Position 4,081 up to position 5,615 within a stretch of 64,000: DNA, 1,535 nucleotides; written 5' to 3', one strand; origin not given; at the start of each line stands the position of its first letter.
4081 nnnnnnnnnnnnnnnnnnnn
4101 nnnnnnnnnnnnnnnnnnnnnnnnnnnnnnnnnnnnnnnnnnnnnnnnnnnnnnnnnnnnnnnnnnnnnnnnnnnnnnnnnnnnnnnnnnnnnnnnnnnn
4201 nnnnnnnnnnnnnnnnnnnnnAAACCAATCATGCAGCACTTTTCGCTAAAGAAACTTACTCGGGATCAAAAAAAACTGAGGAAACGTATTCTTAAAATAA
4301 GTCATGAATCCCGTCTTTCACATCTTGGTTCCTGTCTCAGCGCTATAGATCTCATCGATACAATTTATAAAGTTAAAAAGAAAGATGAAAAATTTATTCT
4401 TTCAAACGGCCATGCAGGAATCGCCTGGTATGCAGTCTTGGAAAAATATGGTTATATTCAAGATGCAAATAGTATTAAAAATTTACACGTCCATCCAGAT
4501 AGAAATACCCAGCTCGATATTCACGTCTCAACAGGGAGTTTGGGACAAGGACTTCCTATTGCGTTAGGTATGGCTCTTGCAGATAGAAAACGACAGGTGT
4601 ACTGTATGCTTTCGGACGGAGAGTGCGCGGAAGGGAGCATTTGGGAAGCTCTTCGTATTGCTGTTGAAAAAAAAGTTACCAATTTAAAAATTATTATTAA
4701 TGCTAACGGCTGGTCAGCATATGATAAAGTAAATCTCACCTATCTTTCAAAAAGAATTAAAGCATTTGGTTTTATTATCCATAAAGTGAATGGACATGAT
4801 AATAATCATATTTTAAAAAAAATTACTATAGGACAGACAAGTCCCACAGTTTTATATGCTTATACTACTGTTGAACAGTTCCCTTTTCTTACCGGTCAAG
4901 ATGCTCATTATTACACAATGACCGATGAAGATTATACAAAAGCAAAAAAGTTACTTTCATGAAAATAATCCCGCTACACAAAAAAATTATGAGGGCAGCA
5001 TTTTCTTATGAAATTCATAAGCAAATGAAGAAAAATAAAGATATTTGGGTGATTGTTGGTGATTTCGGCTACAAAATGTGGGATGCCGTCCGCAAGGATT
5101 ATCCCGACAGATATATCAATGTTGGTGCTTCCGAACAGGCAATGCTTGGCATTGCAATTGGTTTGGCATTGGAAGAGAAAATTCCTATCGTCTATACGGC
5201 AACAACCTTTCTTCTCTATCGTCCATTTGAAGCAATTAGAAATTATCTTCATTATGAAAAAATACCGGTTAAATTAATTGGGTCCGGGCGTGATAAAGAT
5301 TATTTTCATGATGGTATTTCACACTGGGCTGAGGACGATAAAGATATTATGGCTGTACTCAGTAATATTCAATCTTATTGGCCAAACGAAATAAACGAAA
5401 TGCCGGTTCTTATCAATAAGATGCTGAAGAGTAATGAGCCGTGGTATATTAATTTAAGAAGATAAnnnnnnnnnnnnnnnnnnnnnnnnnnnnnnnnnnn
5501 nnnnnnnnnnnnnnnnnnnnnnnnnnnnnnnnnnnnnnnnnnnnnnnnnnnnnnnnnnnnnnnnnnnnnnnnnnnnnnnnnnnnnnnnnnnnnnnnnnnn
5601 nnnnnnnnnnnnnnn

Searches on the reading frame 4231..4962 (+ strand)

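Call 16: search_protein_families(library=pfam, proteins=[window:4231-4962:+], max_evalue=0.00001)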
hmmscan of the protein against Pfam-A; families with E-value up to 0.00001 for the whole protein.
window:4231-4962:+ (243 aa): 3 families
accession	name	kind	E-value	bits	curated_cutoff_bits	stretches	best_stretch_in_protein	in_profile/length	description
PF00456.26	Transketolase_N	-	2.4e-17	63.3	22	1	53-240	56-273/334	Transketolase, thiamine diphosphate binding domain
PF13292.11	DXP_synthase_N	-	9.3e-12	45.2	21.2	1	2-167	11-179/274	1-deoxy-D-xylulose-5-phosphate synthase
PF02775.26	TPP_enzyme_C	-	1.3e-07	32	21.9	1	96-161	23-84/151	Thiamine pyrophosphate enzyme, C-terminal TPP binding domain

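Call 46: search_protein_families(library=ncbifam, proteins=[window:4231-4962:+], max_evalue=1e-10)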
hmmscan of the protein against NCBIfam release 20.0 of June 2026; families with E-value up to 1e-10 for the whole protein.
window:4231-4962:+ (243 aa): 4 families
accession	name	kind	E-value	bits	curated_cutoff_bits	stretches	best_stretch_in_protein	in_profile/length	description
NF004559.0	PRK05899.2-5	equivalog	6.7e-39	133.6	488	1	5-238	14-275/627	transketolase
NF004556.0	PRK05899.2-2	equivalog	6.1e-27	94.2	575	1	3-222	11-255/639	transketolase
NF004558.0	PRK05899.2-4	equivalog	1e-18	67.1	788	1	53-241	57-269/651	transketolase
TIGR00232.1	tktlase_bact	equivalog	8.1e-18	64.1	682.25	1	53-240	54-271/654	transketolase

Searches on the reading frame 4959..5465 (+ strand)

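Call 16: search_protein_families(library=pfam, proteins=[window:4959-5465:+], max_evalue=0.00001)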
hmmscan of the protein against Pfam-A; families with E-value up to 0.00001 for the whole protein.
window:4959-5465:+ (168 aa): 1 family
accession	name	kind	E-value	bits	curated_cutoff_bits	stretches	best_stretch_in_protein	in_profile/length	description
PF02779.29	Transket_pyr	-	9.5e-17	61.6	27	1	11-166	5-167/174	Transketolase, pyrimidine binding domain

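Call 46: search_protein_families(library=ncbifam, proteins=[window:4959-5465:+], max_evalue=1e-10)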
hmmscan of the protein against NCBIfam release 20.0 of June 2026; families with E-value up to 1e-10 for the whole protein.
window:4959-5465:+ (168 aa): 1 family
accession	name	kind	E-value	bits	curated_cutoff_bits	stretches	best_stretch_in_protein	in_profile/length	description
NF004559.0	PRK05899.2-5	equivalog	8.1e-17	60.7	488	1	11-167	320-475/627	transketolase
